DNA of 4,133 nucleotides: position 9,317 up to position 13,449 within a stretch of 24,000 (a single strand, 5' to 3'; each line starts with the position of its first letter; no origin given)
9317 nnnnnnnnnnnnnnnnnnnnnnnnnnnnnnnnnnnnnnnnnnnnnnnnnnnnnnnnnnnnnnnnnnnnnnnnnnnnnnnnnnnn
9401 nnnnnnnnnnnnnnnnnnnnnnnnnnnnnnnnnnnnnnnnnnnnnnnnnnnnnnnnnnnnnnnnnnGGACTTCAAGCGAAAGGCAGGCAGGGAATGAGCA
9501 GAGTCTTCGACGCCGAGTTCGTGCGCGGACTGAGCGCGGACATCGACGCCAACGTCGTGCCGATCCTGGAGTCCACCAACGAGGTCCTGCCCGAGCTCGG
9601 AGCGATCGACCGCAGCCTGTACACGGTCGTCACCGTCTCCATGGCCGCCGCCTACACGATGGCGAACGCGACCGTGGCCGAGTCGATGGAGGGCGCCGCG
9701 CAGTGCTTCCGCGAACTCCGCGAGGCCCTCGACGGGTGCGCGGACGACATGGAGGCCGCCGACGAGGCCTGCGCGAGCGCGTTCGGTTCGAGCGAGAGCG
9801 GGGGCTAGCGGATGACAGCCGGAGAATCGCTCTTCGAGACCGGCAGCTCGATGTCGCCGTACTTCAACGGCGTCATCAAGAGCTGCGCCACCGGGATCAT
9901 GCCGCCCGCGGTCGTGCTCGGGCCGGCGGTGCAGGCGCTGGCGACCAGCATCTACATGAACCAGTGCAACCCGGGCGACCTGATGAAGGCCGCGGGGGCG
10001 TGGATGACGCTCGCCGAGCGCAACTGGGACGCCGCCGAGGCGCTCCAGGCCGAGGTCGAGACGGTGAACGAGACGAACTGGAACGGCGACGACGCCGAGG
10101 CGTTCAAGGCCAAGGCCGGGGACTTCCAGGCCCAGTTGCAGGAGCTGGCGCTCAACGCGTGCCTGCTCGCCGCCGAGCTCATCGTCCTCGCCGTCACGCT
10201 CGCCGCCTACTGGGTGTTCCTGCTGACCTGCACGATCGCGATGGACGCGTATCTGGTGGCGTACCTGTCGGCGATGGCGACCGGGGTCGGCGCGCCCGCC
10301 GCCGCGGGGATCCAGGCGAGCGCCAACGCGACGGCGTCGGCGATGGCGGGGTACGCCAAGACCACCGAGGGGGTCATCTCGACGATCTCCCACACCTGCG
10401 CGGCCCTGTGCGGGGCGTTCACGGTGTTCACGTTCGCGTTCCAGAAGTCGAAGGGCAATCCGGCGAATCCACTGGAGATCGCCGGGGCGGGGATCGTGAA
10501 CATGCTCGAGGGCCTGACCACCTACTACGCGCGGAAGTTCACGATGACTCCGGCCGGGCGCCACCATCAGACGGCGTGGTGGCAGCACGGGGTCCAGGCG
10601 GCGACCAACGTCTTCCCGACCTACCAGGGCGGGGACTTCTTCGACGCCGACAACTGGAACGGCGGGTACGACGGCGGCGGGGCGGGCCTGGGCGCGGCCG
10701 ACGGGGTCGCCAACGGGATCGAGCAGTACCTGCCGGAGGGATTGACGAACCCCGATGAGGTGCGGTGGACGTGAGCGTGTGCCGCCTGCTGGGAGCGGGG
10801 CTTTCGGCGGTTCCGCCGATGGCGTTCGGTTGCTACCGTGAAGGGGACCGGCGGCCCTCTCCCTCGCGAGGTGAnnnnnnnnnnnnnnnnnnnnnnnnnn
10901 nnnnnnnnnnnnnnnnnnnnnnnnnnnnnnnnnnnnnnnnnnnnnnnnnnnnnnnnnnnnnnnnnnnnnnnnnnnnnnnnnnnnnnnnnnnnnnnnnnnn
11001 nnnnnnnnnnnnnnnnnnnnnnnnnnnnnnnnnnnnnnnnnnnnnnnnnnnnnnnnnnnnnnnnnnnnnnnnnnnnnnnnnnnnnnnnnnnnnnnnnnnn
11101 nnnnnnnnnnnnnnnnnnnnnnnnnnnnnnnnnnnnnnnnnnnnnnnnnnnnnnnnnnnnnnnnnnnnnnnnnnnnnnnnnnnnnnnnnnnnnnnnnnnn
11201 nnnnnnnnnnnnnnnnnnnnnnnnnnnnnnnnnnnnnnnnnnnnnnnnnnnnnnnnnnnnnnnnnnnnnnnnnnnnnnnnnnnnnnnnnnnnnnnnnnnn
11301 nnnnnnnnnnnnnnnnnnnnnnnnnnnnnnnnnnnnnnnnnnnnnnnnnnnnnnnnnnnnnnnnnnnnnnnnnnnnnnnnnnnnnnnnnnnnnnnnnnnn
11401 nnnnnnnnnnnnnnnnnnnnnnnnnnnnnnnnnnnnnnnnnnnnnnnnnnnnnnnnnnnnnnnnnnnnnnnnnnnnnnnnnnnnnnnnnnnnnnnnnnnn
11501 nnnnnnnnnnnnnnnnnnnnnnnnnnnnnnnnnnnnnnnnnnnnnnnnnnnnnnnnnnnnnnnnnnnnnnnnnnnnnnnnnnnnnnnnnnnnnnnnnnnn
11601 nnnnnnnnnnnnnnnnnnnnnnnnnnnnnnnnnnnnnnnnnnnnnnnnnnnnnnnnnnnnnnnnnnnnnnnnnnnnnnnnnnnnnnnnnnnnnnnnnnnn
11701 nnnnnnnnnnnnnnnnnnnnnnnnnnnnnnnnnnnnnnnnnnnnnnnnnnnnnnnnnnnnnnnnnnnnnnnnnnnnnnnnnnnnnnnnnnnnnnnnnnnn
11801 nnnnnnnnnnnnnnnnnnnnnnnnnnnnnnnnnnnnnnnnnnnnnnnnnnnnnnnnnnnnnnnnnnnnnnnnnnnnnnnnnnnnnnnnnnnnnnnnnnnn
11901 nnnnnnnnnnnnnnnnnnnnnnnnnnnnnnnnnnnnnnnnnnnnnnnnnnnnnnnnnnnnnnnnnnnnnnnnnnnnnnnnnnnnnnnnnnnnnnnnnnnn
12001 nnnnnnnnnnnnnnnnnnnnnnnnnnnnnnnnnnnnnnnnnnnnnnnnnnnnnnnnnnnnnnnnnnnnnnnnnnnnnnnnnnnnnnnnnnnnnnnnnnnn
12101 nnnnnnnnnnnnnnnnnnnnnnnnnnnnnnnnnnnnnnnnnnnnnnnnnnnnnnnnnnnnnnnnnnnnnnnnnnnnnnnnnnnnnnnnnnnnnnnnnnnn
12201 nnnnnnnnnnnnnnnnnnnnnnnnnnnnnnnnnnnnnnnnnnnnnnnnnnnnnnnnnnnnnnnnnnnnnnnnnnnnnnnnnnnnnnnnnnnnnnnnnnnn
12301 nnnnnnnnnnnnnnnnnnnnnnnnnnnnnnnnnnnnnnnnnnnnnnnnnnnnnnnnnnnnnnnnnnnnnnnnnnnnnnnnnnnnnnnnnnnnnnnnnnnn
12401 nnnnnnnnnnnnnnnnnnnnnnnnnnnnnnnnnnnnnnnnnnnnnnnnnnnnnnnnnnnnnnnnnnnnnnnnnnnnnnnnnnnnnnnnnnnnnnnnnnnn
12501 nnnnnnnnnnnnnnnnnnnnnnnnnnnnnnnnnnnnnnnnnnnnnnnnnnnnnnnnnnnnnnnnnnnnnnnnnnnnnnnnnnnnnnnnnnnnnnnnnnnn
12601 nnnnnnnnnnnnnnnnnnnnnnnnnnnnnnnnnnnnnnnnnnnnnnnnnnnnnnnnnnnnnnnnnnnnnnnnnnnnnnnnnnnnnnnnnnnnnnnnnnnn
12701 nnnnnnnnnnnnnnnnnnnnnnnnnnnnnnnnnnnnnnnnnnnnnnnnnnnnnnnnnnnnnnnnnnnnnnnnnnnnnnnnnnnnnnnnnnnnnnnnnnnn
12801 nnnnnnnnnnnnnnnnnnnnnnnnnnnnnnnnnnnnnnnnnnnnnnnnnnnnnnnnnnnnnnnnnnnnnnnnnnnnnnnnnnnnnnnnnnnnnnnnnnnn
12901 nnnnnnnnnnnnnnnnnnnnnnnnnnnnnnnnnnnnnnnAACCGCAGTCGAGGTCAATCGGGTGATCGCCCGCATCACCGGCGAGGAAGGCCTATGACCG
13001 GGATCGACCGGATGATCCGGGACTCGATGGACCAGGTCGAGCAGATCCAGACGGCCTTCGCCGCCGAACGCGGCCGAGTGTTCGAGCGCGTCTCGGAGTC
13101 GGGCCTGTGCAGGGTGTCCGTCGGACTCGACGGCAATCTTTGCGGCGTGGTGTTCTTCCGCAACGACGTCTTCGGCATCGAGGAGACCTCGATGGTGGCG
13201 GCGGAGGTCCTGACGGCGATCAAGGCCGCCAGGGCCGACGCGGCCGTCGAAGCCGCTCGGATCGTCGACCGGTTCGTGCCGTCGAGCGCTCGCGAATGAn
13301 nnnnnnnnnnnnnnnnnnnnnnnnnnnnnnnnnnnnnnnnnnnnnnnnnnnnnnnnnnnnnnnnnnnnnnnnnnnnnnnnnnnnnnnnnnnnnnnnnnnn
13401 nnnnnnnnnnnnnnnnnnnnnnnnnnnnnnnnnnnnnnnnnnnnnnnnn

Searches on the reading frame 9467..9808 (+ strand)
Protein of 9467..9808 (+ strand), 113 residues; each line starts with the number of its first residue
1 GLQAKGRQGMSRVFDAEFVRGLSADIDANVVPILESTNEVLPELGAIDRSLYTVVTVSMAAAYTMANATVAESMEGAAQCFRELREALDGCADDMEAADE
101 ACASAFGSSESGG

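Call 23: search_protein_families(library=pfam, proteins=[window:9467-9808:+], max_evalue=0.01)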
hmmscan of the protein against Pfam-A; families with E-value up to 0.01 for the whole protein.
window:9467-9808:+ (113 aa): 1 family
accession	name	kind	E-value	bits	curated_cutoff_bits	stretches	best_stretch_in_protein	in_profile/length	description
PF10824.14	T7SS_ESX_EspC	-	0.0012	19.7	23.5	1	16-107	9-99/100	Excreted virulence factor EspC, type VII ESX diderm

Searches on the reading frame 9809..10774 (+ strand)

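Call 23: search_protein_families(library=pfam, proteins=[window:9809-10774:+], max_evalue=0.01)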
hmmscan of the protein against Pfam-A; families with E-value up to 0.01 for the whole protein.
window:9809-10774:+ (321 aa): 2 families
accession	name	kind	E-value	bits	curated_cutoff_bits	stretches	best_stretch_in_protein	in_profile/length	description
PF00823.25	PPE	-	8.7e-05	23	26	1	54-189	19-160/165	PPE family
PF06013.18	WXG100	-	0.0013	19.4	27.3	1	54-120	5-70/86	Proteins of 100 residues with WXG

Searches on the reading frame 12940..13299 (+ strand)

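Call 23: search_protein_families(library=pfam, proteins=[window:12940-13299:+], max_evalue=0.01)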
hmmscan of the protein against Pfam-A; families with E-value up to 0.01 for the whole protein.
window:12940-13299:+ (119 aa): 1 family
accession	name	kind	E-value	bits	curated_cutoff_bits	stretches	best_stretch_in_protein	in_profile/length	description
PF02575.21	YbaB_DNA_bd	-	0.0042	17.7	25.5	1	32-109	10-83/91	YbaB/EbfC DNA-binding family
